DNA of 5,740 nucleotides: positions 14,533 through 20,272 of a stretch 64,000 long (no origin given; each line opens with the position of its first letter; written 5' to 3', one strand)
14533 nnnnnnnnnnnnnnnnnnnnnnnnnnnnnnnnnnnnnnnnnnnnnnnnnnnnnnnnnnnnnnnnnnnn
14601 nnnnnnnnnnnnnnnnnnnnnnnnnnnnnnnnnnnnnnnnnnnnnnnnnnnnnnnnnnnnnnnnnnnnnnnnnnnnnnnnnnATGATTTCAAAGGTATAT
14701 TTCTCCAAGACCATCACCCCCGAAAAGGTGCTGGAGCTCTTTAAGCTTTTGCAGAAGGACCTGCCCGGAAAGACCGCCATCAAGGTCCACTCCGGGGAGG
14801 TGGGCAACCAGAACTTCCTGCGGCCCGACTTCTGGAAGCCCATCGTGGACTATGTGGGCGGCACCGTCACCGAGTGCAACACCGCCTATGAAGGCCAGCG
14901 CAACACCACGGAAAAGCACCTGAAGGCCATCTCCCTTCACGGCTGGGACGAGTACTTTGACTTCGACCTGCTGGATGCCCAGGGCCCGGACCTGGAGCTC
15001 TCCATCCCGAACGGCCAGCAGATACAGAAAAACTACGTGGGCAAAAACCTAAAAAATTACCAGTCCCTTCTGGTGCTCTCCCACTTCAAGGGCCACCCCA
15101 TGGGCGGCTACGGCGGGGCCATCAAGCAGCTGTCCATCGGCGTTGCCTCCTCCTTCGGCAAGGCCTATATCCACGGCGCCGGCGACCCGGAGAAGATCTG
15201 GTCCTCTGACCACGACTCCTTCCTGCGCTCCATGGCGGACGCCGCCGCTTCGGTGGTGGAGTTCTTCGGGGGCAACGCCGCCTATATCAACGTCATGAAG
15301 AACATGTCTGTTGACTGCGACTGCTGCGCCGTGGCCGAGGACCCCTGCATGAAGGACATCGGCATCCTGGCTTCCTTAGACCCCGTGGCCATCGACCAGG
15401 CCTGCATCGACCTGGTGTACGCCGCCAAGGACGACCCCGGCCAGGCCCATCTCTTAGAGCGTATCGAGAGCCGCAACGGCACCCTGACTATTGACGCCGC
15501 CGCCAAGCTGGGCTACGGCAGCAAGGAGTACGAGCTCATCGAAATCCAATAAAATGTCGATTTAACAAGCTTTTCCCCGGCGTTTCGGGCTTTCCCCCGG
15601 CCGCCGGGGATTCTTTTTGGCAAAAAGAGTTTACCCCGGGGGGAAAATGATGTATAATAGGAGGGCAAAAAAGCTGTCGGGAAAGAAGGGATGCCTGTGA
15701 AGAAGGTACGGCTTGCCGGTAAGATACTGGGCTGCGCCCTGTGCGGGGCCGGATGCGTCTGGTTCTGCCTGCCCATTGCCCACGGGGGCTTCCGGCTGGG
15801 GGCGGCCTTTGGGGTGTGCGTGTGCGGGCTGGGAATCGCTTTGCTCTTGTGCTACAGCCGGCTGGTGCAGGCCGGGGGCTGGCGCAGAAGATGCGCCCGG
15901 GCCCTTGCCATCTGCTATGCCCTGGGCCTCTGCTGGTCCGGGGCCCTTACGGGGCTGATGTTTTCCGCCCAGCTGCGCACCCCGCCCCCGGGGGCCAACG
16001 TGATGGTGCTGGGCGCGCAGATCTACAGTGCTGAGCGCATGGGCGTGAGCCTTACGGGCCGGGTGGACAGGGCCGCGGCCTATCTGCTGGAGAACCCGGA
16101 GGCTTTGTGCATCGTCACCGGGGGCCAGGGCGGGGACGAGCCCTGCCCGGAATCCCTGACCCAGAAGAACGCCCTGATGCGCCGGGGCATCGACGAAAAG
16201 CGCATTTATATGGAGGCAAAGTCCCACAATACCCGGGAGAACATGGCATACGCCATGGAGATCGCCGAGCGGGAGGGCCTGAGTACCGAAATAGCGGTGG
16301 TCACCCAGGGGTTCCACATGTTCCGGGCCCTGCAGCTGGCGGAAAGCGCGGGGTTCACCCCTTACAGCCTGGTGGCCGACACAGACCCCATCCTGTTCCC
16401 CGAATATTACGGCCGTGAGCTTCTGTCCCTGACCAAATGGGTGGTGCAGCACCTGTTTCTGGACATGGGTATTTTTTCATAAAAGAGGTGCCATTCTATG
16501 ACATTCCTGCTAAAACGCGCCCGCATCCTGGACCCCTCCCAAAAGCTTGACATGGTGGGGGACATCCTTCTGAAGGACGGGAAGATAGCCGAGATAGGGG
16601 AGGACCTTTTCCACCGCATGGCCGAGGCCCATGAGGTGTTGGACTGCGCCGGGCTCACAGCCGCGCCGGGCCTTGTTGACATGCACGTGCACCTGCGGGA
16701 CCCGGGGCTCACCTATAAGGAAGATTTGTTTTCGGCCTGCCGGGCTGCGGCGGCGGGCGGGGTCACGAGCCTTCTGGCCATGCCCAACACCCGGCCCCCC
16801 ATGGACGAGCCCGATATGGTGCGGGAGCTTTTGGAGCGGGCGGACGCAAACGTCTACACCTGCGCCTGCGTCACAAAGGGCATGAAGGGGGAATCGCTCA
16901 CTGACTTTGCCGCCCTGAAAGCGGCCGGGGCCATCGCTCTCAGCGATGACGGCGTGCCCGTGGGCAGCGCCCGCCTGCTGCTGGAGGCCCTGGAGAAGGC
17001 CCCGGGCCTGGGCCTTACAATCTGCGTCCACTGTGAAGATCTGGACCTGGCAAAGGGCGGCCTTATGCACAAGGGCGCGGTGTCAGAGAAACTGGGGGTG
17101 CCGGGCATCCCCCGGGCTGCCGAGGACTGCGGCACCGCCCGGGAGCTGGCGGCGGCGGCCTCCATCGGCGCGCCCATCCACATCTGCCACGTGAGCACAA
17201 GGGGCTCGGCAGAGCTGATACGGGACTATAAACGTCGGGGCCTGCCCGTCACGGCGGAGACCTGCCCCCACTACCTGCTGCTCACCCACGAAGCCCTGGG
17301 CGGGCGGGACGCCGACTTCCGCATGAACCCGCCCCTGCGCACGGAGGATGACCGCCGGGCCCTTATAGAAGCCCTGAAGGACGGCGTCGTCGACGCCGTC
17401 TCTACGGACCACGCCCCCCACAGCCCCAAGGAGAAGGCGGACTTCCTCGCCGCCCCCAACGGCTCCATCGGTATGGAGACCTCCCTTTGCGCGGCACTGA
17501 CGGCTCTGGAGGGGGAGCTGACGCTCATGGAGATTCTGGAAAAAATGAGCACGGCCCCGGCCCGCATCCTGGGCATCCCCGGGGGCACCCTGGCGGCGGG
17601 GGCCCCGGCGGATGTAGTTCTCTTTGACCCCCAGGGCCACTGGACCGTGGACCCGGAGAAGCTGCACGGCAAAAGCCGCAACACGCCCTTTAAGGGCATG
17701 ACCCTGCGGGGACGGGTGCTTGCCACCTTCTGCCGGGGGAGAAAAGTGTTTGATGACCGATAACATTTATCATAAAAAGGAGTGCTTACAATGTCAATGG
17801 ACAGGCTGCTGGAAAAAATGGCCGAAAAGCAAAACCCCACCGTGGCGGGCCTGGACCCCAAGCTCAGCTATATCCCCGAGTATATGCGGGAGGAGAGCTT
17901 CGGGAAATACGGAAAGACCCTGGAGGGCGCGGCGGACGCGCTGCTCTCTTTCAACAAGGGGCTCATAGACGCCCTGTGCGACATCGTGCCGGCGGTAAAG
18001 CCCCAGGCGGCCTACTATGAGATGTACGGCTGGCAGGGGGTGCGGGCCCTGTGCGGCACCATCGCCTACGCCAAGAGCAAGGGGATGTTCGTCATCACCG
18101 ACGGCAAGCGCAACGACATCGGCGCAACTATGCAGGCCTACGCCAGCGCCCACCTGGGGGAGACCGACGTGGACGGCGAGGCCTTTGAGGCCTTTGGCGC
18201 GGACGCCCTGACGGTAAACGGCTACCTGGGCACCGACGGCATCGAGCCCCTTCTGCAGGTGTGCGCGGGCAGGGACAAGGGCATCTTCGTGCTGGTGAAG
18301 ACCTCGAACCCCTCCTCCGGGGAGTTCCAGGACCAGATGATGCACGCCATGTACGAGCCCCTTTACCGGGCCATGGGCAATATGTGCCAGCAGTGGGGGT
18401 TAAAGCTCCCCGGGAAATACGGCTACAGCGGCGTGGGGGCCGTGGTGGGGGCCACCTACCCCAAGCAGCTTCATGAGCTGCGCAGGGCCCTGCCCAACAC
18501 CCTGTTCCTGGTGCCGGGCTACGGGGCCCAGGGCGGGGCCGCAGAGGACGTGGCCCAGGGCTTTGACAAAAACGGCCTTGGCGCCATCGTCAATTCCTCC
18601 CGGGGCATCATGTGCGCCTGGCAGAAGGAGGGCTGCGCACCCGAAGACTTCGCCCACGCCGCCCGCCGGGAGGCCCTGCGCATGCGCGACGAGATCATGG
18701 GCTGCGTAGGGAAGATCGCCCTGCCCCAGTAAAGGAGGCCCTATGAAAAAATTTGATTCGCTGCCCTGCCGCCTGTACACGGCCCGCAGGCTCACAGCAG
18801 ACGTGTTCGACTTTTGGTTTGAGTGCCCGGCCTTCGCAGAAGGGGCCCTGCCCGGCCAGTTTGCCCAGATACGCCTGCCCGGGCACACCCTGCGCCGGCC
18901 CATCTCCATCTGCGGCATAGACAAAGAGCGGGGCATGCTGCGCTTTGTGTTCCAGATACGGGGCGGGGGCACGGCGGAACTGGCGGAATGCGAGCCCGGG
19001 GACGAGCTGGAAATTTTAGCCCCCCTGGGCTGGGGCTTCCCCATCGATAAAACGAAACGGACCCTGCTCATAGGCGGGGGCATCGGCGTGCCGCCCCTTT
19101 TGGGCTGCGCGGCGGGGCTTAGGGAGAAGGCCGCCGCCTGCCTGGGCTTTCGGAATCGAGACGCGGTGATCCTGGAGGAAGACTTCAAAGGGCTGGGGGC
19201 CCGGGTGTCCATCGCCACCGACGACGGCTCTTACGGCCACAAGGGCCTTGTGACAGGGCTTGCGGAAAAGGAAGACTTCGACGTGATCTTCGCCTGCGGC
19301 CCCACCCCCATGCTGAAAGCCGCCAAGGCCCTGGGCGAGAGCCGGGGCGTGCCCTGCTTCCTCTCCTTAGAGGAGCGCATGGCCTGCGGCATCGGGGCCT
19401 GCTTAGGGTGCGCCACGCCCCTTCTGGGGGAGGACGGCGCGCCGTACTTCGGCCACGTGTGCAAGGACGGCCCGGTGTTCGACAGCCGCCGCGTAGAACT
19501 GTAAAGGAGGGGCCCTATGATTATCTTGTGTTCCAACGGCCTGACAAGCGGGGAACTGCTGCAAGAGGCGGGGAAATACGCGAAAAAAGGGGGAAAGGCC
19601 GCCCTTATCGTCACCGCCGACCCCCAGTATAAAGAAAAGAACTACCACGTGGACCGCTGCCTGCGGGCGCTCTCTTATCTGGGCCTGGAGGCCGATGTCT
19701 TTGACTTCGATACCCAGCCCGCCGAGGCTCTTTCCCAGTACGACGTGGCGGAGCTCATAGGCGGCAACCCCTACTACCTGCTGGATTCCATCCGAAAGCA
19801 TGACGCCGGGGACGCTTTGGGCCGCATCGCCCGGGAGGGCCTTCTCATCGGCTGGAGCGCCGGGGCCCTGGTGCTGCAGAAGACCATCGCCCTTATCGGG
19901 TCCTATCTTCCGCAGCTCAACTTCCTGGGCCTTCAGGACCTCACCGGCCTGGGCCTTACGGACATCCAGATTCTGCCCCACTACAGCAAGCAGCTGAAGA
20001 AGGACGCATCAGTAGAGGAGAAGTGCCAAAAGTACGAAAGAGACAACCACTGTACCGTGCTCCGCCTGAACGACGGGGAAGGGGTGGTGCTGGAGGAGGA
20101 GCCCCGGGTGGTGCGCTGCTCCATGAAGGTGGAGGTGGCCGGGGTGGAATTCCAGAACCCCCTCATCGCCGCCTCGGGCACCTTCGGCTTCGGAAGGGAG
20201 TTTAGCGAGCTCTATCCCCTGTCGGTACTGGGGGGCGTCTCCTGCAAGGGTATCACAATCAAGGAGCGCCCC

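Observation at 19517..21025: Peptidase E (S51)-PyrD in-frame fusion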

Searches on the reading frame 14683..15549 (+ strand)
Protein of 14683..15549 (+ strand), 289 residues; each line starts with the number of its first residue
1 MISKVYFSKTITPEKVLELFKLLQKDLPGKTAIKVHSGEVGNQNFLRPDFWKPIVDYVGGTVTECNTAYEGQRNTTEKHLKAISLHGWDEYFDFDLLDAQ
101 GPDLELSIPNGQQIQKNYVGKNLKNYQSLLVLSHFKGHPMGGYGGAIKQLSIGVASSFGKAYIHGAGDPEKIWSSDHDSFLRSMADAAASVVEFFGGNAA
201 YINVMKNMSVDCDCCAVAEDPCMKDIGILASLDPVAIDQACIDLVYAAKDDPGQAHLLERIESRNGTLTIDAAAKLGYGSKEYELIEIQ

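Call 50: search_protein_families(library=pfam, proteins=[window:14683-15549:+])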
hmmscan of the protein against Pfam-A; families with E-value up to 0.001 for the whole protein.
window:14683-15549:+ (289 aa): 1 family
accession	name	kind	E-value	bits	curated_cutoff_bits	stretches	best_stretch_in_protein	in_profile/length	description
PF04015.17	DUF362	-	7.2e-45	153.9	24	1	32-243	2-200/200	Domain of unknown function (DUF362)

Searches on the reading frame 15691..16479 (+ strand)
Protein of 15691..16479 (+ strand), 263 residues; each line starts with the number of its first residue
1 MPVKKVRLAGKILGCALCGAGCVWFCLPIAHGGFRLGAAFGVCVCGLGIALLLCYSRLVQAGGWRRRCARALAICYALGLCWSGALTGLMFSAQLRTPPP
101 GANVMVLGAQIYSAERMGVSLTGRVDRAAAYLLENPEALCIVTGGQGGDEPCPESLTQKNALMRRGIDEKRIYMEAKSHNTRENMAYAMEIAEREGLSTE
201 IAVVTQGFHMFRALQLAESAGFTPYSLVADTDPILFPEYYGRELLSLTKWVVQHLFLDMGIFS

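Call 50: search_protein_families(library=pfam, proteins=[window:15691-16479:+])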
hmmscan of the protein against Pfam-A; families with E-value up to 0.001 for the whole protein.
window:15691-16479:+ (263 aa): 1 family
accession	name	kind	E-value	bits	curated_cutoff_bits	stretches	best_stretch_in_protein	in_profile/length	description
PF02698.23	DUF218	-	8.5e-25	87.7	27.6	1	104-226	3-105/133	DUF218 domain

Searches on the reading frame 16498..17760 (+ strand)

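Call 3: search_protein_families(library=pfam, proteins=[window:16498-17760:+])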
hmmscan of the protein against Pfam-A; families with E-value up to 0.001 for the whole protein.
window:16498-17760:+ (421 aa): 3 families
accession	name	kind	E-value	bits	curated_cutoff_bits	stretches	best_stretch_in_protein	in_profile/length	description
PF01979.26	Amidohydro_1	-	3.9e-30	105.7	25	1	56-417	3-345/345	Amidohydrolase family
PF07969.17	Amidohydro_3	-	7.6e-19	69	29.7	2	161-417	264-471/472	Amidohydrolase family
PF12890.13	DHOase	-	8.4e-06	26.4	21.2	1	57-235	6-140/142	Dihydro-orotase-like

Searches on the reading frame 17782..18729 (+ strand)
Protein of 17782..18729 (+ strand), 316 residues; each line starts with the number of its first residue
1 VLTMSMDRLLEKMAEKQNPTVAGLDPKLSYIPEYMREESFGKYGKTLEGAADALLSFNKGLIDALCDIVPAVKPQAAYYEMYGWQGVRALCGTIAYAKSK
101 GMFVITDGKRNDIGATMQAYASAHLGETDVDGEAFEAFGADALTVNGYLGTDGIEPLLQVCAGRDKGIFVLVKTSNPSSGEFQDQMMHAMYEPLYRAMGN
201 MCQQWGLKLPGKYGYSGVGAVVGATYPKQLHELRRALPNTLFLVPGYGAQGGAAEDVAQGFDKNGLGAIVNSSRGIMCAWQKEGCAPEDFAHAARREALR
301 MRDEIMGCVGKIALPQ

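Call 3: search_protein_families(library=pfam, proteins=[window:17782-18729:+])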
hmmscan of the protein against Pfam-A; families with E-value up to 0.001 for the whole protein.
window:17782-18729:+ (316 aa): 1 family
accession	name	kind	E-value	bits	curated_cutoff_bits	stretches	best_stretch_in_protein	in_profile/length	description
PF00215.30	OMPdecase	-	2.5e-24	86.9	27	1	61-278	18-210/221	Orotidine 5'-phosphate decarboxylase / HUMPS family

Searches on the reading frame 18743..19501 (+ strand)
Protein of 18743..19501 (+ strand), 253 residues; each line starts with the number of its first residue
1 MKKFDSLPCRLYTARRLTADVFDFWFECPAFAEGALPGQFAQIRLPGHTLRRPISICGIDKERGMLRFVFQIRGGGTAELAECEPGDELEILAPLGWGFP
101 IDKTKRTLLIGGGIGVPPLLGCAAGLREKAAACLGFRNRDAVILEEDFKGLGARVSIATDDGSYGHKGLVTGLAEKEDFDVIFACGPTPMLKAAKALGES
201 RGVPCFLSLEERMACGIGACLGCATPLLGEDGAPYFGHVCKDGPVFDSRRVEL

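Call 3: search_protein_families(library=pfam, proteins=[window:18743-19501:+])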
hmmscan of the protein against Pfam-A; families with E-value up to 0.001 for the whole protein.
window:18743-19501:+ (253 aa): 2 families
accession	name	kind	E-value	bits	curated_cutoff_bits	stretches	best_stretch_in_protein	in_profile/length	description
PF10418.14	DHODB_Fe-S_bind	-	2e-15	56.6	23.9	1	210-251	1-40/41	Iron-sulfur cluster binding domain of dihydroorotate dehydrogenase B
PF00970.30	FAD_binding_6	-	0.00036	21.3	21.1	1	9-96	2-95/99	Oxidoreductase FAD-binding domain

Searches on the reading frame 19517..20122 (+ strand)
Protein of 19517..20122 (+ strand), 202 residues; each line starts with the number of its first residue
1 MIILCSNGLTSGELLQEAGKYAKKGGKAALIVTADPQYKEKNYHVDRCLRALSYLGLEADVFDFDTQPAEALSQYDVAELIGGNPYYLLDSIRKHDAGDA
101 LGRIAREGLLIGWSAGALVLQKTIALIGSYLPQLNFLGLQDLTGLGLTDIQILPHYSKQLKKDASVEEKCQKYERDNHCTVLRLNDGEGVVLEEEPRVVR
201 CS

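Call 4: search_protein_families(library=ncbifam, proteins=[window:19517-20122:+], max_evalue=0.01)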
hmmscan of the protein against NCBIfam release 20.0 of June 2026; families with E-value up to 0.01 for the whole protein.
window:19517-20122:+ (202 aa): 1 family
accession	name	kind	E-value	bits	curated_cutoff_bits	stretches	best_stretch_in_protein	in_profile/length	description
NF003642.0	PRK05282.1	equivalog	5.6e-10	39.1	156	1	22-194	28-200/233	dipeptidase PepE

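Call 9: search_solved_structures(query=window:19517-20122:+, max_evalue=1, show_alignments=3)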
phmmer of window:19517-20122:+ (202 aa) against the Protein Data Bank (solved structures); distinct sequences matched with E-value up to 1: 8.
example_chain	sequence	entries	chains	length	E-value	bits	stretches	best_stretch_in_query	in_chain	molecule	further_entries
3l4e_A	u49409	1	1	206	5.4e-10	42.6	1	26-164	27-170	Uncharacterized peptidase Lmo0363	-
6iru_A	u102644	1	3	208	1.2e-07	35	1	71-163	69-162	peptidase DR_1070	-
6a4t_A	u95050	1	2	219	1.5e-07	34.6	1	71-163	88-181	Peptidase E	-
1fy2_A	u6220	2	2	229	5.1e-06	29.6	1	41-171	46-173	ASPARTYL DIPEPTIDASE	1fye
6a4r_A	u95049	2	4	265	7.5e-06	29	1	41-171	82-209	Peptidase E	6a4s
6nqc_A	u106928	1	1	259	0.064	16.2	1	79-161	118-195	Cyanophycinase-like exopeptidase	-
4r58_A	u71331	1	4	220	0.51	13.3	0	129-156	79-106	Leucine Rich Repeat protein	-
26qv_A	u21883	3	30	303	0.81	12.6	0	85-180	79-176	Mono-ethylhexylphthalate hydrolase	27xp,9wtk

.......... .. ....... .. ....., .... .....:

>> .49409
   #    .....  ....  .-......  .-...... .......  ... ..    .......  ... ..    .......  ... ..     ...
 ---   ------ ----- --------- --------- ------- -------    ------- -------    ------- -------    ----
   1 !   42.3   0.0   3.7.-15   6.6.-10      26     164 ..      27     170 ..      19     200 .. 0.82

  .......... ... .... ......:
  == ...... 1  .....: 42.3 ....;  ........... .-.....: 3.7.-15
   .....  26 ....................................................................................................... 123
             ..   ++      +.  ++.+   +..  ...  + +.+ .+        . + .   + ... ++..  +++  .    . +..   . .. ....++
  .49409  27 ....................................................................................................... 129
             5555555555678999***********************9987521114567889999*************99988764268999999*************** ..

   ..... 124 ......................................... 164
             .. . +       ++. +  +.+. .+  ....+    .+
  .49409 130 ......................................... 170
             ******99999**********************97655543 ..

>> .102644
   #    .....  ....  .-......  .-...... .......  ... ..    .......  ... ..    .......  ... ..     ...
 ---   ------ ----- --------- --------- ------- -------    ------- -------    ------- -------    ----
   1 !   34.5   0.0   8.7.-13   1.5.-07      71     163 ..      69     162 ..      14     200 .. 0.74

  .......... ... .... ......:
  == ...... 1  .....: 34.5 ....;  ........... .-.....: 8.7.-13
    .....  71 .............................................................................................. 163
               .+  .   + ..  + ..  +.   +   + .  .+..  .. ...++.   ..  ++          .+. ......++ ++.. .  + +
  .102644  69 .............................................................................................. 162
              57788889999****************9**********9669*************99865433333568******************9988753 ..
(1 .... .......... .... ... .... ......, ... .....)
